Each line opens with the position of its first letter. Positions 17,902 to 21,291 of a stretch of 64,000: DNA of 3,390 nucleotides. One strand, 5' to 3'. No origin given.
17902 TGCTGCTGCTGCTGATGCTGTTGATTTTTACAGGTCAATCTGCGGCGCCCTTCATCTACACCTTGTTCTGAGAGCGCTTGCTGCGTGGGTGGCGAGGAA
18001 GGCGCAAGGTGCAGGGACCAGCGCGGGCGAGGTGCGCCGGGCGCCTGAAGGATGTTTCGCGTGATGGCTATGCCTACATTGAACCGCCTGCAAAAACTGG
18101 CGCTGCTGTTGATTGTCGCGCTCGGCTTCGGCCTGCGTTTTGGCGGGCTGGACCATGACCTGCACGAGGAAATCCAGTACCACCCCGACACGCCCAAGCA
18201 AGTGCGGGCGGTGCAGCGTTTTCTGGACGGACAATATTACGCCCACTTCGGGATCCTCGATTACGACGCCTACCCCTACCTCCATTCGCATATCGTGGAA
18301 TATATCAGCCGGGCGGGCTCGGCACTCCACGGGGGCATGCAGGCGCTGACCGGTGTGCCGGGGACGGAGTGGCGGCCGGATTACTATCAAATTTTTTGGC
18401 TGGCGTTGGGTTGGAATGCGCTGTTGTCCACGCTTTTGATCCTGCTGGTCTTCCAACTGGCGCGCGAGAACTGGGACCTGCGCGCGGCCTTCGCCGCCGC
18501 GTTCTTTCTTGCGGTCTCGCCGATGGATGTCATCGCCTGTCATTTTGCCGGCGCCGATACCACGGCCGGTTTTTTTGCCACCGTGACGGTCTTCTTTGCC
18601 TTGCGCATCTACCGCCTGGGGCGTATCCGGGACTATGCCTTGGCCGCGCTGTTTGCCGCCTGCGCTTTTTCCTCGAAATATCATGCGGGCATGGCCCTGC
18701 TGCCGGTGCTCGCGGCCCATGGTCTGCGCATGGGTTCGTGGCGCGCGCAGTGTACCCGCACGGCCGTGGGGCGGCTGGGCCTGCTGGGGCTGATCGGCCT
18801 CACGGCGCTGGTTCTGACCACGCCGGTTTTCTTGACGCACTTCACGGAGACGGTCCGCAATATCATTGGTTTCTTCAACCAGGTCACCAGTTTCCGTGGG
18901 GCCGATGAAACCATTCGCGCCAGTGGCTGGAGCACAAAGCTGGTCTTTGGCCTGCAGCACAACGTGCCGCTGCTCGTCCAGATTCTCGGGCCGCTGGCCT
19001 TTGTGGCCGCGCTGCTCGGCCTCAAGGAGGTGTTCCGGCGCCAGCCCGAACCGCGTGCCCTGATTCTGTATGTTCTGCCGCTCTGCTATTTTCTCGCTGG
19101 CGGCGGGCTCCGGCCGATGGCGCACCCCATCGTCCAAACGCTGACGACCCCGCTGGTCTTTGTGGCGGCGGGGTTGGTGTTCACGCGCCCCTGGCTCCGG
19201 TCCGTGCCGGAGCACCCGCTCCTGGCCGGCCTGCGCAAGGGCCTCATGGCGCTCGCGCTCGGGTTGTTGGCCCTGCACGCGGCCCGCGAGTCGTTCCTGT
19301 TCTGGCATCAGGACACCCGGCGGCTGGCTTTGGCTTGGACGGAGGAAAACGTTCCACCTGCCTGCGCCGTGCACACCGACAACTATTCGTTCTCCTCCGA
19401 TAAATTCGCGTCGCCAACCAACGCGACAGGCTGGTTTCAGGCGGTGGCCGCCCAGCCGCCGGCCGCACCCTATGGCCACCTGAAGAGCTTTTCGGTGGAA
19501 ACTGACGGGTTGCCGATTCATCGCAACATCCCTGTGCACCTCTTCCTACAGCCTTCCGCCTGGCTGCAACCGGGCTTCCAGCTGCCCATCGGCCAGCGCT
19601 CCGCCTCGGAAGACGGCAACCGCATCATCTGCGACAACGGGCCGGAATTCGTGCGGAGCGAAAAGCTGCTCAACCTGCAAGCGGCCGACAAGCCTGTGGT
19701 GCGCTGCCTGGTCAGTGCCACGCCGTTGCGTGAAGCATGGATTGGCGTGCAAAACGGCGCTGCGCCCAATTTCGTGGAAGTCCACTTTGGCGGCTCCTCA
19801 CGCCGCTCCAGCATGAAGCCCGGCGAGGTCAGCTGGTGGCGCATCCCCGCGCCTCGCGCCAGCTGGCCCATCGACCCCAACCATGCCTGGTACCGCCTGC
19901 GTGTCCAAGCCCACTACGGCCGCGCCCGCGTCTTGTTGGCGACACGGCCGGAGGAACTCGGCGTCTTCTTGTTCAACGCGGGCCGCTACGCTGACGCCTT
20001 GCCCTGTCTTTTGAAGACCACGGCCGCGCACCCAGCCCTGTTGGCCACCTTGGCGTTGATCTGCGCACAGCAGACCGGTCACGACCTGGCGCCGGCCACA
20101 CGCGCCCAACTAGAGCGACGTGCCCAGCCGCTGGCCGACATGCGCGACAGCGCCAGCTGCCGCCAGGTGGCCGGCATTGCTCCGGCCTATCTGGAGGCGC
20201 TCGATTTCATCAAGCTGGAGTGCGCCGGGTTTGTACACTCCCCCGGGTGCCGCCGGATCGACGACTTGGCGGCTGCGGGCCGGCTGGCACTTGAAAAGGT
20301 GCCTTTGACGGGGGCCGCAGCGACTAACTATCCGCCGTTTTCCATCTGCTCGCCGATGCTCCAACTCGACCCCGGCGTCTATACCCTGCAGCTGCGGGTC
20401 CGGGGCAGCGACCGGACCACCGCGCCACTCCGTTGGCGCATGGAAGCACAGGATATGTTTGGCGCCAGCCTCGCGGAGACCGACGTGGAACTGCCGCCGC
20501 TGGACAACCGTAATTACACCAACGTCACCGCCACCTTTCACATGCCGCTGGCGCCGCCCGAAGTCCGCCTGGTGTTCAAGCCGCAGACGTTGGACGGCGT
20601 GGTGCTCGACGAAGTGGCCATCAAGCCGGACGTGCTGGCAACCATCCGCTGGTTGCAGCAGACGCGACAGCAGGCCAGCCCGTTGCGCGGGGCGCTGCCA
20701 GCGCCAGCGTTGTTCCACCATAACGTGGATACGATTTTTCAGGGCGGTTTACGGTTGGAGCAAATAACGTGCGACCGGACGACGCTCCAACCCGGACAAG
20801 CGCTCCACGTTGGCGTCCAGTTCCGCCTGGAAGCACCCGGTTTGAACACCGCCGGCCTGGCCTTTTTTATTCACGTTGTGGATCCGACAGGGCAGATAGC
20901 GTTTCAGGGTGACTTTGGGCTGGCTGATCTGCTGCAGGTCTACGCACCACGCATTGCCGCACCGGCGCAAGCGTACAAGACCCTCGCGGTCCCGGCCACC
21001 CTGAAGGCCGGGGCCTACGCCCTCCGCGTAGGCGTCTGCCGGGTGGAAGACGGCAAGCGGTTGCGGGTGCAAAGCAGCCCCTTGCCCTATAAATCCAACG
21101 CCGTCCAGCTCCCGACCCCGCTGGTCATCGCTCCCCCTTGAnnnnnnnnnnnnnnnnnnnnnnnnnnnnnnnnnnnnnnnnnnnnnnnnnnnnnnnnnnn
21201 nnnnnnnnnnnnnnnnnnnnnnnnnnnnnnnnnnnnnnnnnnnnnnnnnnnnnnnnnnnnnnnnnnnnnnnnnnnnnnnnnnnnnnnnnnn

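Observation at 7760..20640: Four different enzymes in the island end in a similar ~120-150 aa non-catalytic beta-sandwich-like module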

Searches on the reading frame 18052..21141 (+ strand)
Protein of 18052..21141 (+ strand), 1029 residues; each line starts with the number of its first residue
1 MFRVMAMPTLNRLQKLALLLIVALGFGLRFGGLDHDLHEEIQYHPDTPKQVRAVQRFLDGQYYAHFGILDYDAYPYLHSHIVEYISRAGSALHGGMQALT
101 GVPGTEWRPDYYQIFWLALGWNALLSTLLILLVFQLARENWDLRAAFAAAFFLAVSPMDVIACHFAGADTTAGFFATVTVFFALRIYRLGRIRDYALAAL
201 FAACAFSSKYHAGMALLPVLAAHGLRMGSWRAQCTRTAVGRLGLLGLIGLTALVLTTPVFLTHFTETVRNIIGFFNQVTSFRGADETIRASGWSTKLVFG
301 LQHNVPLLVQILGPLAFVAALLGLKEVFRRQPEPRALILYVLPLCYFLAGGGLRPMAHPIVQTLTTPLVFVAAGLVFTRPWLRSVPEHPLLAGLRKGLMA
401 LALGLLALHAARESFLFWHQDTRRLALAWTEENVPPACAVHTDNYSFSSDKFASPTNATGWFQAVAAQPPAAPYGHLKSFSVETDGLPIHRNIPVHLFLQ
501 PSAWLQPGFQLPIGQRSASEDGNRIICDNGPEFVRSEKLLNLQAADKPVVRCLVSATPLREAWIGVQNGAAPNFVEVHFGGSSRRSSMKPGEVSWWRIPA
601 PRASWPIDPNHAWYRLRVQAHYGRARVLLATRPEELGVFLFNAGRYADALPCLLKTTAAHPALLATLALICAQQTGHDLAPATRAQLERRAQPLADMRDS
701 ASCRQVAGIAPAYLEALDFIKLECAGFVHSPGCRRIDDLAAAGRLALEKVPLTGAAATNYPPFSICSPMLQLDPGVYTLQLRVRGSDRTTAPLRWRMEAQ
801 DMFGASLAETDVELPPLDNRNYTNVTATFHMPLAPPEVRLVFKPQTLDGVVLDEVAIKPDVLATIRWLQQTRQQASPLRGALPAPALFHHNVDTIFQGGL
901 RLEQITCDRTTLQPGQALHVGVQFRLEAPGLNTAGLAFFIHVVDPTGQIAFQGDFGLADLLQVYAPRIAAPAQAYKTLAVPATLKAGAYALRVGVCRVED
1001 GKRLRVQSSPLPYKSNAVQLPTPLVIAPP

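Call 3: search_protein_families(library=pfam, proteins=[window:18052-21141:+], max_evalue=0.1)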
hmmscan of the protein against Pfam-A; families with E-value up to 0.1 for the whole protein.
window:18052-21141:+ (1029 aa): 5 families
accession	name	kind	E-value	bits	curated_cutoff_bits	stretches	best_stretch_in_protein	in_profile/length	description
PF13231.12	PMT_2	-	2e-08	35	26.1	1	122-224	28-128/160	Dolichyl-phosphate-mannose-protein mannosyltransferase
PF02366.24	PMT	-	3.3e-06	27.3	22.7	1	100-221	68-194/245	Dolichyl-phosphate-mannose-protein mannosyltransferase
PF02516.20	STT3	-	0.019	14.9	24.5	1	116-233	96-219/405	Oligosaccharyl transferase STT3, N-terminal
PF14524.12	Wzt_C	-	0.022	15.2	30.4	0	769-796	91-121/143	Wzt C-terminal domain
PF09477.16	Type_III_YscG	-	0.084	13.4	32.1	0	640-709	50-110/116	Bacterial type III secretion system chaperone protein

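Call 40: find_encoding_contigs(protein=window:18052-21141:+, flank=3000, max_places=4)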
Protein window:18052-21141:+ (1029 aa): no gene with exactly this product is on record in the collection.

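Call 41: find_related_loci(query=window:18052-21141:+, collection=metagenome_contigs, flank=6000)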
Query window:18052-21141:+ (1029 aa) in metagenome_contigs; peptide patterns used: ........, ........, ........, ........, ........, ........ (x = any residue, [..] = any of these).
71 stretches matched a pattern; 2 encode a relative of the query (tblastn E <= 1e-3); 2 distinct loci.
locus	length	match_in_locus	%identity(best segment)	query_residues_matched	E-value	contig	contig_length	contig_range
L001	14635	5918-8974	60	8-1026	0e+0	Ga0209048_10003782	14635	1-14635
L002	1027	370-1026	96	6-224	2e-146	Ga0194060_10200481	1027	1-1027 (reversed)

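Call 47: find_related_loci(query=A5, collection=genome_contigs, flank=8000)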
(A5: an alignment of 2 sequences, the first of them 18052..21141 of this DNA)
Query A5 (1029 aa) in genome_contigs; peptide patterns used: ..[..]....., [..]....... (x = any residue, [..] = any of these).
107 stretches matched a pattern; 14 encode a relative of the query (tblastn E <= 1e-3); 14 distinct loci.
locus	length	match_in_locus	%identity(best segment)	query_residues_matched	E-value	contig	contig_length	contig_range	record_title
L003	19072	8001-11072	92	6-1029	0e+0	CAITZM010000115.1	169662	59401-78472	MAG: uncultured Lentisphaerae bacterium isolate LJ_bin-4696 genome assembly, contig: bin-4696:115/191, whole genome shot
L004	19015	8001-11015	49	10-1027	0e+0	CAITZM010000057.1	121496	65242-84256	MAG: uncultured Lentisphaerae bacterium isolate LJ_bin-4696 genome assembly, contig: bin-4696:057/191, whole genome shot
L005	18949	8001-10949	48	10-1026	0e+0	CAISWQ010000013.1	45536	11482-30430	MAG: uncultured Lentisphaerae bacterium isolate LaPlata-15m-a_bin-260 genome assembly, contig: bin-260:013/125, whole ge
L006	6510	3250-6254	52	8-1026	0e+0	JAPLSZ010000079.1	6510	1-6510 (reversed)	MAG: Kiritimatiellaeota bacterium isolate LacPavin_0419_WC90_MAG_64_8 LacPavin_0419_WC90_scaffold_995898, whole genome s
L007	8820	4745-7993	38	13-1029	5e-165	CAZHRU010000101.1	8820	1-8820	MAG TPA_asm: uncultured Verrucomicrobiota bacterium isolate SRP272421_co4_615 genome assembly, contig: NODE_25867_length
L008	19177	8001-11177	33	29-1029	9e-158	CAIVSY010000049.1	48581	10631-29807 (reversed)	uncultured bacterium isolate LaPlata_bin-2000 genome assembly, contig: bin-2000:049/118, whole genome shotgun sequence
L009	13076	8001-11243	38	14-1029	7e-156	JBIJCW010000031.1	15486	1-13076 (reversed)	MAG: Kiritimatiellia bacterium isolate ME2006-08-22D15_3300044611_group2_bin126 Rohwer_bin2518_scaffold_3686_c1, whole g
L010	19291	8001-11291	37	10-1029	3e-133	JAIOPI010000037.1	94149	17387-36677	MAG: Lentisphaerae bacterium isolate LakeFargette_0920_ALND_MAG_66_32 LacPavin_0920_ALND_scaffold_953330, whole genome s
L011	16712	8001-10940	28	16-1017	8e-102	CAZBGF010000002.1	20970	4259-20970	MAG TPA_asm: uncultured Verrucomicrobiota bacterium isolate binchicken_co181_6 genome assembly, contig: NODE_3914_length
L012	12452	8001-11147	34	24-1028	4e-89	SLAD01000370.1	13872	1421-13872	MAG: Kiritimatiellae bacterium isolate CSSed162cmB_382 CSSed16-2cmB-13350, whole genome shotgun sequence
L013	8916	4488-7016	28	28-865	6e-66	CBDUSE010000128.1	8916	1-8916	MAG TPA_asm: uncultured bacterium isolate SRR22302358_metabat2_11 genome assembly, contig: ERZ25746585.3211, whole genom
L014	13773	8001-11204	30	17-1022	1e-89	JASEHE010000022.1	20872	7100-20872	MAG: Verrucomicrobiota bacterium isolate Yes70-15 NODE_22_length_20872_cov_16.257290, whole genome shotgun sequence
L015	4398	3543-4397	35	19-304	9e-40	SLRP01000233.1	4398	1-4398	MAG: Kiritimatiellae bacterium isolate CSSed165cm_580 CSSed16-5cm-107088, whole genome shotgun sequence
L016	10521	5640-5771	55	18-60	4e-7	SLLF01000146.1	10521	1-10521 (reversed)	MAG: Kiritimatiellae bacterium isolate CSSed165cm_30 CSSed16-5cm-23844, whole genome shotgun sequence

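Call 73: search_protein_families(library=ncbifam, proteins=[window:18052-21141:+], max_evalue=0.01)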
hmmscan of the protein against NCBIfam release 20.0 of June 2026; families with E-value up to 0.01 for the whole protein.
window:18052-21141:+ (1029 aa): 1 family
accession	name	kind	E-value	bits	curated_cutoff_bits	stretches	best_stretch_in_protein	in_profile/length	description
TIGR03663.1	TIGR03663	subfamily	6.3e-06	25.5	126.25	1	129-222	83-176/435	flippase activity-associated protein Agl23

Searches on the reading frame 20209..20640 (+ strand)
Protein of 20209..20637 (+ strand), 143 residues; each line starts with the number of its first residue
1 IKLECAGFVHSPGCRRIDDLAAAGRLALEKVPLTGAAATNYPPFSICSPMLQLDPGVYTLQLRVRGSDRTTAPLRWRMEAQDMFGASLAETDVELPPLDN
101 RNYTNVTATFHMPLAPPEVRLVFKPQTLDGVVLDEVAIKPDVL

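Call 6: search_protein_families(library=pfam, proteins=[window:20209-20637:+], max_evalue=10)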
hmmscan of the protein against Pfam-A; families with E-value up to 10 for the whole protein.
seq(143 aa): 1 family
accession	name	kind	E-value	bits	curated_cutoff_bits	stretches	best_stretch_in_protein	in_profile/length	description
PF14524.12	Wzt_C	-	0.0089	16.5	30.4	2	49-77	90-121/143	Wzt C-terminal domain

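Call 59: predict_structure(alignment_id=A7)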
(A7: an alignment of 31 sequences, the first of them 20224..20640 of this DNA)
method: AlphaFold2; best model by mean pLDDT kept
length: 139 residues; sequences in the alignment: 31
mean_pLDDT: 87.2   pTM: 0.79
mean pLDDT of the five models: 87.2, 86.6, 85.9, 84.6, 83.3
residues with pLDDT >= 90: 78; 70-90: 49; 50-70: 12; < 50: 0
segments of 3 or more residues with pLDDT < 50: none
pLDDT, mean of each block of 10 residues (from residue 1): 71 93 86 72 86 95 90 91 94 95 94 87 83 85
secondary structure, 60 per line:
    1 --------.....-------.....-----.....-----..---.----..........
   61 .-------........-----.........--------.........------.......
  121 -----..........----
elements in order: E9-13 E21-25 H31-35 E51-61 E69-76 E82-90 E99-107 E114-120 E126-135

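Call 80: fold_search(model_id=the predicted structure, library=pdb)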
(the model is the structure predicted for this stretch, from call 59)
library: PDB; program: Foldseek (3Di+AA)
matches with E <= 10: 1631; with E <= 0.001: 29
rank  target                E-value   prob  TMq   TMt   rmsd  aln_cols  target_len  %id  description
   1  1gui_A                1.2e-04  1.00  0.54  0.49   3.2       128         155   13  CBM4 structure and function (released 2002-09-26)
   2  6zps_AAA              1.3e-04  1.00  0.62  0.16   4.9       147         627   12  Structure of Unliganded MgGH51 a-L-Arabinofuranosidase Crystal Type 3 Collected at 2.75 A (released 2020-11-11)
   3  1gmm                  1.6e-04  1.00  0.62  0.67   3.5       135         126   10  Carbohydrate binding module CBM6 from xylanase U Clostridium thermocellum (released 2001-11-28)
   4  4bj0_A                2.2e-04  1.00  0.65  0.56   4.3       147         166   12  Xyloglucan binding module (CBM4-2 X2-L110F) in complex with branched xyloses (released 2014-04-23)
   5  7zvo                  2.3e-04  1.00  0.65  0.69   2.9       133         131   16  Structure of CBM BT0996-C from Bacteroides thetaiotaomicron (released 2023-02-08)
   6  2y64_A                3.0e-04  1.00  0.55  0.47  11.6       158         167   12  Xylopentaose binding mutated (X-2 L110F) CBM4-2 Carbohydrate Binding Module from a Thermostable Rhodothermus marinus X (released 2012-03-07)
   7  4xup_E                3.5e-04  1.00  0.54  0.49   5.6       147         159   16  Structure of the N-terminal CBM22-1-CBM22-2 tandem domain from Paenibacillus barcinonensis Xyn10C (released 2015-06-03)
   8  4xup_C                3.7e-04  1.00  0.58  0.52   5.0       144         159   15  Structure of the N-terminal CBM22-1-CBM22-2 tandem domain from Paenibacillus barcinonensis Xyn10C (released 2015-06-03)
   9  2wys_A                3.7e-04  1.00  0.56  0.18   7.0       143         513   14  High resolution crystallographic structure of the Clostridium thermocellum N-terminal endo-1,4-beta-D-xylanase 10B (Xy (released 2010-08-25)
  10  2wys_B                3.7e-04  1.00  0.57  0.18   7.8       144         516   14  High resolution crystallographic structure of the Clostridium thermocellum N-terminal endo-1,4-beta-D-xylanase 10B (Xy (released 2010-08-25)
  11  2y6j                  4.1e-04  1.00  0.64  0.55   3.4       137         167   14  X-2 engineered mutated CBM4-2 Carbohydrate Binding Module from a Thermostable Rhodothermus marinus Xylanase (released 2012-03-07)
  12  4xuo_A                4.1e-04  1.00  0.59  0.54   5.2       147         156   16  Structure of the CBM22-1 xylan-binding domain from Paenibacillus barcinonensis Xyn10C (released 2015-06-03)
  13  7uab_E                4.4e-04  1.00  0.54  0.17   6.0       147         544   14  Human pro-meprin alpha (zymogen state) (released 2022-11-02)
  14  3jxs_A                5.1e-04  1.00  0.62  0.53   3.4       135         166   13  Crystal structure of XG34, an evolved xyloglucan binding CBM (released 2009-10-27)
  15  2w46_A                5.1e-04  1.00  0.61  0.62   5.5       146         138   13  CBM35 from Cellvibrio japonicus Abf62 (released 2009-01-27)
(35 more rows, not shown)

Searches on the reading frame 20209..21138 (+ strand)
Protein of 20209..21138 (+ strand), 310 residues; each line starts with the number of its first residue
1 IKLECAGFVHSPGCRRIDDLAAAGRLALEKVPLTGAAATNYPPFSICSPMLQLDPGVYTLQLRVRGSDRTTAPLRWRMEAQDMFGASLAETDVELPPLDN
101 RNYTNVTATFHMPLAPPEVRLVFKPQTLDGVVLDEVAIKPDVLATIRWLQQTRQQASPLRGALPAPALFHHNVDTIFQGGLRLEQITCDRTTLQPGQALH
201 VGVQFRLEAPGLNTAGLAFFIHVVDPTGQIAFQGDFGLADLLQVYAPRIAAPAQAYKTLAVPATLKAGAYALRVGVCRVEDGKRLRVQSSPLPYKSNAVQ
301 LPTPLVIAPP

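Call 27: find_homologous_proteins(query=window:20209-21138:+, max_evalue=0.01)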
Query seq(310 aa): 6677 candidates shared short words with the query, none scored E <= 0.01.

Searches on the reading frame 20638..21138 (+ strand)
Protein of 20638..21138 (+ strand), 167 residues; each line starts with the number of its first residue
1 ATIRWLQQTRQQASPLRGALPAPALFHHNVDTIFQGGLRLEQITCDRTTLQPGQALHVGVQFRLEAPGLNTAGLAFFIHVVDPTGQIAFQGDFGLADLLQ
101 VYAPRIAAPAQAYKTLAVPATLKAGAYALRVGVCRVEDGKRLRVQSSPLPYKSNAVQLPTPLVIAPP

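Call 6: search_protein_families(library=pfam, proteins=[window:20638-21138:+], max_evalue=10)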
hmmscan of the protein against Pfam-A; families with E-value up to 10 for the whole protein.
seq(167 aa): 1 family
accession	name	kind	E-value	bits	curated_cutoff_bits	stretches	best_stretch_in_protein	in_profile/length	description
PF01835.25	MG2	-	0.051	14.4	32.8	1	44-93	5-53/96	MG2 domain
